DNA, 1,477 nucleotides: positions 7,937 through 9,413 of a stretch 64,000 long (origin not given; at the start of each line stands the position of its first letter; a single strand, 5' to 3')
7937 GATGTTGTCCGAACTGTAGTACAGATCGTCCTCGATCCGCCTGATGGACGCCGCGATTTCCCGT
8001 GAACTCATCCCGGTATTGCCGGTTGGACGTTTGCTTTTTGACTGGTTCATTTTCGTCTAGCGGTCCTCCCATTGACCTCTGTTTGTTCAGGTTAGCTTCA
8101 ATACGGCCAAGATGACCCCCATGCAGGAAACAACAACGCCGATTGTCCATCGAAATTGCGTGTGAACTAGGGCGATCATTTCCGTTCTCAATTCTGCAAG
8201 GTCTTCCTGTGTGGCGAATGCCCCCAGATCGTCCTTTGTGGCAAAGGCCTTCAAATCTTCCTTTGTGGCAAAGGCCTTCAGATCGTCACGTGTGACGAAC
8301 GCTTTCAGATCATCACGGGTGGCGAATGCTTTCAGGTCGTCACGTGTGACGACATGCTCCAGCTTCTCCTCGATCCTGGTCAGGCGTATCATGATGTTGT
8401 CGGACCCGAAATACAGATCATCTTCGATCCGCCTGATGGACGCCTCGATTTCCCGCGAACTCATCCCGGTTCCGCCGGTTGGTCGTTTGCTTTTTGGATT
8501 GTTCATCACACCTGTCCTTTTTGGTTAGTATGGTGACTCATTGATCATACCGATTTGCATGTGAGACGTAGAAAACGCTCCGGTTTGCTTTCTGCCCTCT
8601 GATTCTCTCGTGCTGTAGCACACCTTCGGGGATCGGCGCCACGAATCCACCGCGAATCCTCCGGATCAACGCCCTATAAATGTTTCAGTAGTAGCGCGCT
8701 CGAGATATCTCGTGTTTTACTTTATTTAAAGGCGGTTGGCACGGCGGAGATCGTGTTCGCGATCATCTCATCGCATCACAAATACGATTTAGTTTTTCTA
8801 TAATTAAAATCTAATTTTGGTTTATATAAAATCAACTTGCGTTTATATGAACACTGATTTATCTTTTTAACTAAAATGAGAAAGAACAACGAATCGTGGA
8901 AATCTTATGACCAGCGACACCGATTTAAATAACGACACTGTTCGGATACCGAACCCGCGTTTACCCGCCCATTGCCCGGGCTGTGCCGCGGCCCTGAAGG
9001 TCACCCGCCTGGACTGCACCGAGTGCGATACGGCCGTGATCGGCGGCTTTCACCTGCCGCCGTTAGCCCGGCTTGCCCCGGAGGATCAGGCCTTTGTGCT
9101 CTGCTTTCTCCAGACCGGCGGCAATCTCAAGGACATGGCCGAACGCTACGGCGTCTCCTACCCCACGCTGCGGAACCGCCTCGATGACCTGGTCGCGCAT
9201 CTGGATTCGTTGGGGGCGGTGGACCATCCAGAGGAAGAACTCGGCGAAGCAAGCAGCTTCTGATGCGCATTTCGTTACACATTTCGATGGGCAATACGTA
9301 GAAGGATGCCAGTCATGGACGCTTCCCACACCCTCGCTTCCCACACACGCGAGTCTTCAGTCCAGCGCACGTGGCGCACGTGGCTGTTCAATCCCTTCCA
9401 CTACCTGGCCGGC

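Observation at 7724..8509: Tandem paralogous DUF1640-like tail-anchored coiled-coil proteins with in-frame tandem nucleotide repeats, in a ~45% GC islet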

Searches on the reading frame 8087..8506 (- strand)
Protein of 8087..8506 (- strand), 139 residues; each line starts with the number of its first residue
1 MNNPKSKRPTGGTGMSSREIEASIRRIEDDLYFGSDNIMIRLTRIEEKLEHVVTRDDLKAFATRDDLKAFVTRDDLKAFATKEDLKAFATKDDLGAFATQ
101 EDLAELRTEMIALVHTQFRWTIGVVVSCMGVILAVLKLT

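Call 5: search_protein_families(library=pfam, proteins=[window:8087-8506:-], max_evalue=10)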
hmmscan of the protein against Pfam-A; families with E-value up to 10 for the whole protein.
window:8087-8506:- (139 aa): 4 families
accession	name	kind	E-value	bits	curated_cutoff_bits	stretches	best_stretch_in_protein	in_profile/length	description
PF07798.16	CCDC90-like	-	0.01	16.2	33.5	1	101-138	137-174/175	Coiled-coil domain-containing protein 90-like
PF10805.13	DUF2730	-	0.13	12.8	24.9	1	68-111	27-73/102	Protein of unknown function (DUF2730)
PF10106.14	DUF2345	-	0.24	11.7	30.7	1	62-100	57-95/151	Uncharacterized protein conserved in bacteria (DUF2345)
PF24537.1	zf-C2H2_fungi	-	2.3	8.2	27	0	77-88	20-31/35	Fungal C2H2 zinc finger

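Call 7: search_protein_families(library=ncbifam, proteins=[window:8087-8506:-], max_evalue=10)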
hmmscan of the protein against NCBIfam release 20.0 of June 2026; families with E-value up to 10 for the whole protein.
window:8087-8506:- (139 aa): 2 families
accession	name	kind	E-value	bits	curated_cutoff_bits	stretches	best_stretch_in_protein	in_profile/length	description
NF049869.1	SigS_reg_SroA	equivalog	0.071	13.1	80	1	65-71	37-43/65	sigS mRNA-stabilizing protein SroA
NF005798.0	PRK07639.1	equivalog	0.1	13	100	1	25-73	30-80/91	petrobactin biosynthesis protein AsbD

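Call 8: search_protein_families(library=phrogs, proteins=[window:8087-8506:-], max_evalue=1)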
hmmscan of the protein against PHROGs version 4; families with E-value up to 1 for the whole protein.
window:8087-8506:- (139 aa): 12 families
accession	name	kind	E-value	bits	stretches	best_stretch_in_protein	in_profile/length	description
phrog_30808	-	unknown function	4.7e-08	33.3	1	52-108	68-124/397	-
phrog_19741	-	unknown function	1.2e-05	25.2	1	53-103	491-539/663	-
phrog_17007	-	unknown function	0.00058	20.8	1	76-95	23-42/52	-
phrog_689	-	lysis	0.0052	18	1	37-136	13-82/91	holin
phrog_7472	-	unknown function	0.028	15.6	1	37-131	6-103/109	-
phrog_7927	-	unknown function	0.051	15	0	74-94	16-36/78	-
phrog_16654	-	unknown function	0.073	14.2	1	38-55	28-48/101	-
phrog_3556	-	unknown function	0.11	12.6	1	35-137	168-266/276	-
phrog_433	-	unknown function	0.12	13.6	1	31-88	9-62/75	-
phrog_2277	-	unknown function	0.3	12.1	0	97-108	41-52/62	-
phrog_10411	-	unknown function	0.37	12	1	22-93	15-83/169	-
phrog_6701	-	unknown function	0.97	10.2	0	45-136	69-166/169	-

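Call 20: search_solved_structures(query=window:8090-8506:-, max_evalue=10, show_alignments=4)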
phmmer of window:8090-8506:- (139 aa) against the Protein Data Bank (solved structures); distinct sequences matched with E-value up to 10: 2.
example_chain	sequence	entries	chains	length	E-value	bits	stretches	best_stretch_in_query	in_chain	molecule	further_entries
5apz_A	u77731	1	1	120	5e-07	32.7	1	69-123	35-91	GENERAL CONTROL PROTEIN GCN4, NOR1 TCAR0761, GENERAL CONTROL PROTEIN GCN4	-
6h9l_A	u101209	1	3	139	0.2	14.7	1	51-113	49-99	Uncharacterized protein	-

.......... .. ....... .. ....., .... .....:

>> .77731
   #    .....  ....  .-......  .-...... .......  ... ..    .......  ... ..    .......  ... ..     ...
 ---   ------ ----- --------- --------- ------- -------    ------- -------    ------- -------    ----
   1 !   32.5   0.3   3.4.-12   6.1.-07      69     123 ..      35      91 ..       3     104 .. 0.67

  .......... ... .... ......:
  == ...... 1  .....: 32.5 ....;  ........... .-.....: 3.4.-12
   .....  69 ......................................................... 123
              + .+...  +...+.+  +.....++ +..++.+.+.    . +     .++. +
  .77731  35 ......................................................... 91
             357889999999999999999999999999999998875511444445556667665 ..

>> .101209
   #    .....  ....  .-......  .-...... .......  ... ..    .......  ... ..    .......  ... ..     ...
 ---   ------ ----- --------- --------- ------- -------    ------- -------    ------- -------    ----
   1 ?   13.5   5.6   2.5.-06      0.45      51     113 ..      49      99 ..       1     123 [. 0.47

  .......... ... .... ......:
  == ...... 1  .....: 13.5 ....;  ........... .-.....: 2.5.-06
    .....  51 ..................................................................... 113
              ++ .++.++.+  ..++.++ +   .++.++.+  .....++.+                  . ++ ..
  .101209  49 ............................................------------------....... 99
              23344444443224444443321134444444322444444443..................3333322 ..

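Call 24: search_dna_similar(query=window:8090-8506:-, collection=plasmids, mode=protein, max_evalue=0.01, max_rows=15)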
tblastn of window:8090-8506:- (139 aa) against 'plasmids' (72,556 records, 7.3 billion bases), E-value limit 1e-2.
No match.

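Call 34: list_cluster_members(proteins=[window:8090-8506:-, window:7727-8050:-, P0035, P0039, P0043, P0030, P0021, P0005, P0073, P0028])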
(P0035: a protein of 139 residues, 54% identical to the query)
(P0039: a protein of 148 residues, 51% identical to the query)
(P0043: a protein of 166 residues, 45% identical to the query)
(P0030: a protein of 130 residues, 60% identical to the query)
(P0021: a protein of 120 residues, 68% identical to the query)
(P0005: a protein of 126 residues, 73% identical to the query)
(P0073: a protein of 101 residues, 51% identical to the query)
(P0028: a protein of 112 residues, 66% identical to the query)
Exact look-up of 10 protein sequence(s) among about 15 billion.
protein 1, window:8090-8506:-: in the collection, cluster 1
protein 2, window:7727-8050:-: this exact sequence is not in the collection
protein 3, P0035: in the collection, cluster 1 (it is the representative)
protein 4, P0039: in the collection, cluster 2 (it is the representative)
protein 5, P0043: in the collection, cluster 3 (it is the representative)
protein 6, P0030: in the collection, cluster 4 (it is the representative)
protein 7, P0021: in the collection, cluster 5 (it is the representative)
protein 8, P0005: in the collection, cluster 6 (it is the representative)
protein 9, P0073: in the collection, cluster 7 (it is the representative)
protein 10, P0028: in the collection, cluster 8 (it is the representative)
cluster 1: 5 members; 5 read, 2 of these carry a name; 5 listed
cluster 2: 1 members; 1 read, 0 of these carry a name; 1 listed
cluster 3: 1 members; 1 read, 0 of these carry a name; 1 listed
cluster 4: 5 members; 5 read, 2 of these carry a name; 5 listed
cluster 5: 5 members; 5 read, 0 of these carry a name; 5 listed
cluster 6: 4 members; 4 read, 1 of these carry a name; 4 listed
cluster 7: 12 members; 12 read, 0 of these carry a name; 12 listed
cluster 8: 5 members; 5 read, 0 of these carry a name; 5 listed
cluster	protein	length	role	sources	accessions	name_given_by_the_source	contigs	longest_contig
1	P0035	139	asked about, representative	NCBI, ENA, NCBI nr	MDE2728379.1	MAG: hypothetical protein OXI19_10155 [Gemmatimonadota bacterium] | hypothetical protein [Gemmatimonadota bacterium]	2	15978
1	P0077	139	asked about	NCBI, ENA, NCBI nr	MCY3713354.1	MAG: hypothetical protein OXH02_08715 [Gemmatimonadetes bacterium] | hypothetical protein [Gemmatimonadota bacterium]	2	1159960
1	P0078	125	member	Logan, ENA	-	-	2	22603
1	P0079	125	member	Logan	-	-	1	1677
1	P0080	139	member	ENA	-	-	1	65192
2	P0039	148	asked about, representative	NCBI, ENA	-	-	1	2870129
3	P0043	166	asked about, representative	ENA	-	-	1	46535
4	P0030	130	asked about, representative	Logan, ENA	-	-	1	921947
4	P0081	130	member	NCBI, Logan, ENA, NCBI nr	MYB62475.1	MAG: hypothetical protein F4X69_13995 [Gemmatimonadetes bacterium] | hypothetical protein [Gemmatimonadota bacterium]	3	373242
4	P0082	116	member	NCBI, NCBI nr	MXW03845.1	MAG: hypothetical protein F4Z81_02130 [Gemmatimonadetes bacterium] | hypothetical protein [Gemmatimonadota bacterium]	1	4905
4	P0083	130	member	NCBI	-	-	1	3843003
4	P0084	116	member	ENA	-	-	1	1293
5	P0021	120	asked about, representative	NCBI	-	-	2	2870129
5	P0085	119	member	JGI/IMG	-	-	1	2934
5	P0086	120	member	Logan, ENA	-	-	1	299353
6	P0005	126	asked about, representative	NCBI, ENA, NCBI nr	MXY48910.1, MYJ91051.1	MAG: hypothetical protein F4Y38_06355 [Gemmatimonadetes bacterium] | hypothetical protein [Gemmatimonadota bacterium]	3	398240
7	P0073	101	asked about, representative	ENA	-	-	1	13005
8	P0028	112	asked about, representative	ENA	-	-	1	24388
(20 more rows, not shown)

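Call 38: find_encoding_contigs(protein=P0080, flank=8000, max_places=3)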
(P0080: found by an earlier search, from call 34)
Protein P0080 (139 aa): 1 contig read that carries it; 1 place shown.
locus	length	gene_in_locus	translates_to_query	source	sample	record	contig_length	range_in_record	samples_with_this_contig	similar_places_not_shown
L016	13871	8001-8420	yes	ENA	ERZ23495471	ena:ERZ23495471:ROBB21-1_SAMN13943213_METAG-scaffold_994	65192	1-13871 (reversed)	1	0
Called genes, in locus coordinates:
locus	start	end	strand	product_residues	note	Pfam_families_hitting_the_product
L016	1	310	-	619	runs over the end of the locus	PF00753:Lactamase_B (weak), PF12706:Lactamase_B_2 (weak)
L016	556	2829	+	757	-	PF00521:DNA_topoisoIV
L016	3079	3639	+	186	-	PF19865:DUF6338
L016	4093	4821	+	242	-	PF03372:Exo_endo_phos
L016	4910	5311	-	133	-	PF01850:PIN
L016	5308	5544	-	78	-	-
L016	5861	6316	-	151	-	-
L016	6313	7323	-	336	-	-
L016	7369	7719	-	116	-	PF22747:Zn_ribbon_DUF2089, PF09862:DUF2089, PF13556:HTH_30 (weak)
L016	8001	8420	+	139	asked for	-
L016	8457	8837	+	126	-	-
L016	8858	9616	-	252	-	PF06452:CBM9_1 (weak)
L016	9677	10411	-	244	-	PF05721:PhyH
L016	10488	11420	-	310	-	PF01112:Asparaginase_2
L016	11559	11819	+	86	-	-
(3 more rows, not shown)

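Call 46: search_protein_families(library=padloc, proteins=[window:8090-8506:-], max_evalue=0.01)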
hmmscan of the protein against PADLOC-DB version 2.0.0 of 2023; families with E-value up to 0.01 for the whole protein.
window:8090-8506:- (139 aa): 0 families

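Call 50: search_solved_structures(query=A3, max_evalue=1, show_alignments=3)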
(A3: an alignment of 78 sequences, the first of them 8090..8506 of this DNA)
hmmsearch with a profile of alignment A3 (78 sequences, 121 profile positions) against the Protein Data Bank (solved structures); distinct sequences matched with E-value up to 1: 9.
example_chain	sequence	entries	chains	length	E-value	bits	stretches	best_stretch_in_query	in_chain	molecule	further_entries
5apz_A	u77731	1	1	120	0.0021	21.2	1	50-109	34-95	GENERAL CONTROL PROTEIN GCN4, NOR1 TCAR0761, GENERAL CONTROL PROTEIN GCN4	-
6h9l_A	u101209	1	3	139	0.058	16.6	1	52-90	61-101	Uncharacterized protein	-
8s6h_A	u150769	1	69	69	0.3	14.3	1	96-119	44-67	TrwL protein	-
3vop_A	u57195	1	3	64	0.45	13.7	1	21-66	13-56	Protein A27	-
6yp5_A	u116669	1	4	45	0.46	13.7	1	35-52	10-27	Phosphoprotein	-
2rc3_A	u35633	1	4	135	0.7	13.1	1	34-93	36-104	CBS domain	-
2ba2_A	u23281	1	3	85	0.77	12.9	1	44-96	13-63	Hypothetical UPF0134 protein MPN010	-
8aa9_A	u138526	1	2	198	0.87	12.8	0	12-38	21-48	Replication factor A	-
2a3d_A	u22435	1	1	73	0.95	12.6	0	38-96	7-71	PROTEIN (DE NOVO THREE-HELIX BUNDLE)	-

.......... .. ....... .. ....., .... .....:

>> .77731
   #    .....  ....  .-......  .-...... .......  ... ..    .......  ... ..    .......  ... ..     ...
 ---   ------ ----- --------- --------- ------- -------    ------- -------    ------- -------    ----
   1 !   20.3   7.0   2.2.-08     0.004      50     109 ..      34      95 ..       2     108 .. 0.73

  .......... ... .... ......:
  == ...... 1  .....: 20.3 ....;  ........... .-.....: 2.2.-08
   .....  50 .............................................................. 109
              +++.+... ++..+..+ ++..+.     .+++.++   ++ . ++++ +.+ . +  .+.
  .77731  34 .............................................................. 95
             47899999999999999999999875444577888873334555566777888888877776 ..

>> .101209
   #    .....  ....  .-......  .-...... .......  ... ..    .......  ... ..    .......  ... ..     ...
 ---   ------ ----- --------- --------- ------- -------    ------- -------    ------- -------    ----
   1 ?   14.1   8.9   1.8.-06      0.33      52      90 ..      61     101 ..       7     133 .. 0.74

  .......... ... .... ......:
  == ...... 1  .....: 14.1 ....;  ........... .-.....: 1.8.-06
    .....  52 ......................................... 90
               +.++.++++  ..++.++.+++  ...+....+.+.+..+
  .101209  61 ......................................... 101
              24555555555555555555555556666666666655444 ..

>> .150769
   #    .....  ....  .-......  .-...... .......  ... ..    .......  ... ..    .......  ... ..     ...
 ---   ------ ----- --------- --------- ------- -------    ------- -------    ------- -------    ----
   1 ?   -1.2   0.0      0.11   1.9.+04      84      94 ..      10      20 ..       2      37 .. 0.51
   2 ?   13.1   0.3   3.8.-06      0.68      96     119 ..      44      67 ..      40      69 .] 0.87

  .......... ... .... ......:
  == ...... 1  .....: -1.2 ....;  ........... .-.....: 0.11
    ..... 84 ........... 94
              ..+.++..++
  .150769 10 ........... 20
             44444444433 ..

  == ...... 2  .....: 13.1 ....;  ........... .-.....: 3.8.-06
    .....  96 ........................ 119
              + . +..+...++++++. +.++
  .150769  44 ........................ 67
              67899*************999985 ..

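Call 51: search_protein_families(library=pfam, alignment_id=A3, max_evalue=0.01)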
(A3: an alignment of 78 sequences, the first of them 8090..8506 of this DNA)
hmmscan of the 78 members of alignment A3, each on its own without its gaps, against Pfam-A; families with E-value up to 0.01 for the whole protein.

A. member 1, window:8090-8506:- (139 aa): 0 families

B. families by the number of members that match (of 78 scanned): 17 families
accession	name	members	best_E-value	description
PF07798.16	CCDC90-like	18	1e-08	Coiled-coil domain-containing protein 90-like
PF10779.14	XhlA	12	5.8e-06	Haemolysin XhlA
PF10805.13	DUF2730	12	0.00012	Protein of unknown function (DUF2730)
PF10106.14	DUF2345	7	3.1e-06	Uncharacterized protein conserved in bacteria (DUF2345)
PF12836.13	HHH_3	6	0.00013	Helix-hairpin-helix motif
PF18953.6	SAP_new25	6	0.0005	SAP domain-containing new25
PF01442.23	Apolipoprotein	6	0.0008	Apolipoprotein A1/A4/E domain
PF17280.7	DUF5345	1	0.00099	Family of unknown function (DUF5345)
PF07295.17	DUF1451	1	0.0016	Zinc-ribbon containing domain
PF04513.17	Baculo_PEP_C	1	0.0021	Baculovirus polyhedron envelope protein, PEP, C terminus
PF24487.1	NDC80_loop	1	0.0037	Kinetochore protein NDC80 loop region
PF08726.16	EFhand_Ca_insen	1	0.0046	Ca2+ insensitive EF hand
PF16526.10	CLZ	1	0.0057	C-terminal leucine zipper domain of cyclic nucleotide-gated channels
PF24239.1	DUF7447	1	0.0058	Family of unknown function (DUF7447)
PF12128.14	DUF3584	1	0.0066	Protein of unknown function (DUF3584)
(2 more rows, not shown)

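Call 61: predict_structure(alignment_id=A3)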
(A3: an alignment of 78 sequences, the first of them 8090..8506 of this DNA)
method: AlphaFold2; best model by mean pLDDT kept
length: 139 residues; sequences in the alignment: 78
mean_pLDDT: 57.8   pTM: 0.23
mean pLDDT of the five models: 57.8, 55.4, 53.2, 51.5, 50.2
residues with pLDDT >= 90: 0; 70-90: 20; 50-70: 96; < 50: 23
segments of 3 or more residues with pLDDT < 50: 10-12, 88-90
pLDDT, mean of each block of 10 residues (from residue 1): 49 60 72 58 59 51 52 50 52 50 55 67 74 62
secondary structure, 60 per line:
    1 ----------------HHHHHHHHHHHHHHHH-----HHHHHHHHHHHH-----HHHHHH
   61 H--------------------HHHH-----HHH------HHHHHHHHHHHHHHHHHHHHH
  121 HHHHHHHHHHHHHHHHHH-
elements in order: H17-32 H38-49 H55-61 H82-85 H100-138

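Call 73: find_encoding_contigs(protein=P0077, flank=6000, max_places=6)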
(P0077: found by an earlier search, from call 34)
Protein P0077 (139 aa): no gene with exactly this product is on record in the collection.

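Call 74: find_encoding_contigs(protein=P0078, flank=6000, max_places=6)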
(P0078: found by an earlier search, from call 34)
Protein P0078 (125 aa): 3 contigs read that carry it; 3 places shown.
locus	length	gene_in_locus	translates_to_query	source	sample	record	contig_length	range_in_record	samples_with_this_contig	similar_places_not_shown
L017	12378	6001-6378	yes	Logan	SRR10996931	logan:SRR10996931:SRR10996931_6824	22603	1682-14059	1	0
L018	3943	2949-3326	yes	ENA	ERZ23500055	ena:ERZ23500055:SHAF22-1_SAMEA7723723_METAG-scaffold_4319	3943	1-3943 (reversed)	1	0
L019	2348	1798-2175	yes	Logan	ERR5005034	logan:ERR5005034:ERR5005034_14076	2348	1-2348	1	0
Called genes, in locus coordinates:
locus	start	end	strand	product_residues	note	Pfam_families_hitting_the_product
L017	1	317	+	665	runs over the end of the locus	?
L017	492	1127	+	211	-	PF19865:DUF6338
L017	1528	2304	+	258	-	PF03372:Exo_endo_phos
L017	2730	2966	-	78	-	-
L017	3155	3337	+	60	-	-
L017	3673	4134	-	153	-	-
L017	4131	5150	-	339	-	-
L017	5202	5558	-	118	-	PF22747:Zn_ribbon_DUF2089, PF09862:DUF2089, PF13556:HTH_30 (faint)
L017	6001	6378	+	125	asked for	-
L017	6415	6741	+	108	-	-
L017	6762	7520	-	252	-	PF06452:CBM9_1 (weak)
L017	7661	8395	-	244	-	PF05721:PhyH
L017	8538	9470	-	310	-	PF01112:Asparaginase_2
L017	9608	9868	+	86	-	PF10805:DUF2730 (weak)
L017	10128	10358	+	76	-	-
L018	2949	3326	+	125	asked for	-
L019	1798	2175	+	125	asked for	-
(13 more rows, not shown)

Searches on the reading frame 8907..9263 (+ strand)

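Call 46: search_protein_families(library=padloc, proteins=[window:8907-9263:+], max_evalue=0.01)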
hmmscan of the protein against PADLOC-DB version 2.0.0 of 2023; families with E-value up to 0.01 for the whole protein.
window:8907-9263:+ (118 aa): 0 families

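Call 62: search_protein_families(library=pfam, proteins=[window:8907-9263:+], max_evalue=0.001)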
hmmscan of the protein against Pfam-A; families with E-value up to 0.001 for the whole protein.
window:8907-9263:+ (118 aa): 4 families
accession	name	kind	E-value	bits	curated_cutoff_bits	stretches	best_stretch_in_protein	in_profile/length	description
PF09862.15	DUF2089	-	7.6e-18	64.4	33.4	1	56-99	1-44/47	Domain of unknown function (DUF2089)-HTH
PF22747.2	Zn_ribbon_DUF2089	-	2.4e-09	37.5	27.6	1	23-54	1-32/32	DUF2089 zinc ribbon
PF13556.12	HTH_30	-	1.7e-05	25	27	1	65-95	6-36/59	PucR C-terminal helix-turn-helix domain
PF02954.25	HTH_8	-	0.00066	19.8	22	0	69-93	16-40/42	Bacterial regulatory protein, Fis family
